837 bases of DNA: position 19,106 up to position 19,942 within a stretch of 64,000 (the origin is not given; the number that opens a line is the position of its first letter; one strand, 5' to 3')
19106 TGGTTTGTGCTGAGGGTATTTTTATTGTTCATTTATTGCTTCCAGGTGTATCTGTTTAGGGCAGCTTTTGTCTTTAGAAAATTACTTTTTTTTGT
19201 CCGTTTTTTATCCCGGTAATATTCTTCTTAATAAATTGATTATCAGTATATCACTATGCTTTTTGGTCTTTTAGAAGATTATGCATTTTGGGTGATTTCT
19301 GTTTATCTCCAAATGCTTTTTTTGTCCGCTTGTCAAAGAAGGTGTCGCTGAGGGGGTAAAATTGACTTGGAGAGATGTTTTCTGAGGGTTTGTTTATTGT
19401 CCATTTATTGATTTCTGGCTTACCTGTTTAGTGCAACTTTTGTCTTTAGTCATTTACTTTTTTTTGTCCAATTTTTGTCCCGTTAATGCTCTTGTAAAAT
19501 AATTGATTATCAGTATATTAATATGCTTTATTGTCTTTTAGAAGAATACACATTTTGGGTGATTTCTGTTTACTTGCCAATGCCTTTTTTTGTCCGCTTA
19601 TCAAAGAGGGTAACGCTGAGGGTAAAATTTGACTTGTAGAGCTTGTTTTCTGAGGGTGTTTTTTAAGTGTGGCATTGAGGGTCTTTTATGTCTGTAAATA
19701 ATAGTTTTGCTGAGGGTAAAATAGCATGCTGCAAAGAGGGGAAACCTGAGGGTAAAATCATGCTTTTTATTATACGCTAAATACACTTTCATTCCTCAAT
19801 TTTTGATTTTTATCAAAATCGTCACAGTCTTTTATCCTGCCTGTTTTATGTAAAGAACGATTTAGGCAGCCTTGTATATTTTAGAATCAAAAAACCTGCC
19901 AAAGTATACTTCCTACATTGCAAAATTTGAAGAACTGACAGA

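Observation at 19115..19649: Diverged tandem duplication (2 x ~267 bp) of non-coding DNA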

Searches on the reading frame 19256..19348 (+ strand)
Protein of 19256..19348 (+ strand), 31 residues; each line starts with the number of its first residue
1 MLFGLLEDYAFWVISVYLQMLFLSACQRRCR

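Call 68: search_protein_families(library=pfam, proteins=[window:19256-19348:+], max_evalue=10)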
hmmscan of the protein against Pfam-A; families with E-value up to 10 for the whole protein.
seq(31 aa): 0 families

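Call 69: search_protein_families(library=ncbifam, proteins=[window:19256-19348:+], max_evalue=10)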
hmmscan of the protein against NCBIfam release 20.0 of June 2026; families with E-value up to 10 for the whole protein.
seq(31 aa): 1 family
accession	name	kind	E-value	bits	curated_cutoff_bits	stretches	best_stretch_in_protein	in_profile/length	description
TIGR04447.1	PatC_TenC_TruC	domain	0.11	12.9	30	1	6-14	3-11/34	cyanobactin biosynthesis PatC/TenC/TruC family protein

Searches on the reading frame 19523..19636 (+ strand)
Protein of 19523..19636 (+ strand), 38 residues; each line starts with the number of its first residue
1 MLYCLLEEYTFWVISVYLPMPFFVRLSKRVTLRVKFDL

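Call 68: search_protein_families(library=pfam, proteins=[window:19523-19636:+], max_evalue=10)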
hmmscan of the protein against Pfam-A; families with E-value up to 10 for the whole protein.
seq(38 aa): 0 families

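Call 69: search_protein_families(library=ncbifam, proteins=[window:19523-19636:+], max_evalue=10)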
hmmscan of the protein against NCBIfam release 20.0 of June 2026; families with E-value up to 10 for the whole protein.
seq(38 aa): 0 families

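Call 83: search_protein_representatives(protein=window:19523-19636:+)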
Query: 38 residues. Proteins with E-value up to 0.001 (for the whole library): 1; up to 1e-10: 0; up to 1e-30: 0. The best 1 are listed.
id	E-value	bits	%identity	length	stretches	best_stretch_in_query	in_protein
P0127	3.7e-06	42.1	-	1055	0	-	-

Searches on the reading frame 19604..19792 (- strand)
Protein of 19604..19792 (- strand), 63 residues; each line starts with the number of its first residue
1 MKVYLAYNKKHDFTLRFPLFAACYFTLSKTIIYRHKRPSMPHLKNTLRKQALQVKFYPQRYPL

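Call 68: search_protein_families(library=pfam, proteins=[window:19604-19792:-], max_evalue=10)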
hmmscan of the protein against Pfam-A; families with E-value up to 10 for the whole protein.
seq(63 aa): 0 families

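Call 69: search_protein_families(library=ncbifam, proteins=[window:19604-19792:-], max_evalue=10)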
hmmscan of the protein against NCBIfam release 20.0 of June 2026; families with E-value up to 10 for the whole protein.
seq(63 aa): 1 family
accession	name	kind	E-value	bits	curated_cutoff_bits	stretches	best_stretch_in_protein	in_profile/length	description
NF008394.0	PRK11192.1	equivalog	0.13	11.1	507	1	3-56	225-276/441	ATP-dependent RNA helicase SrmB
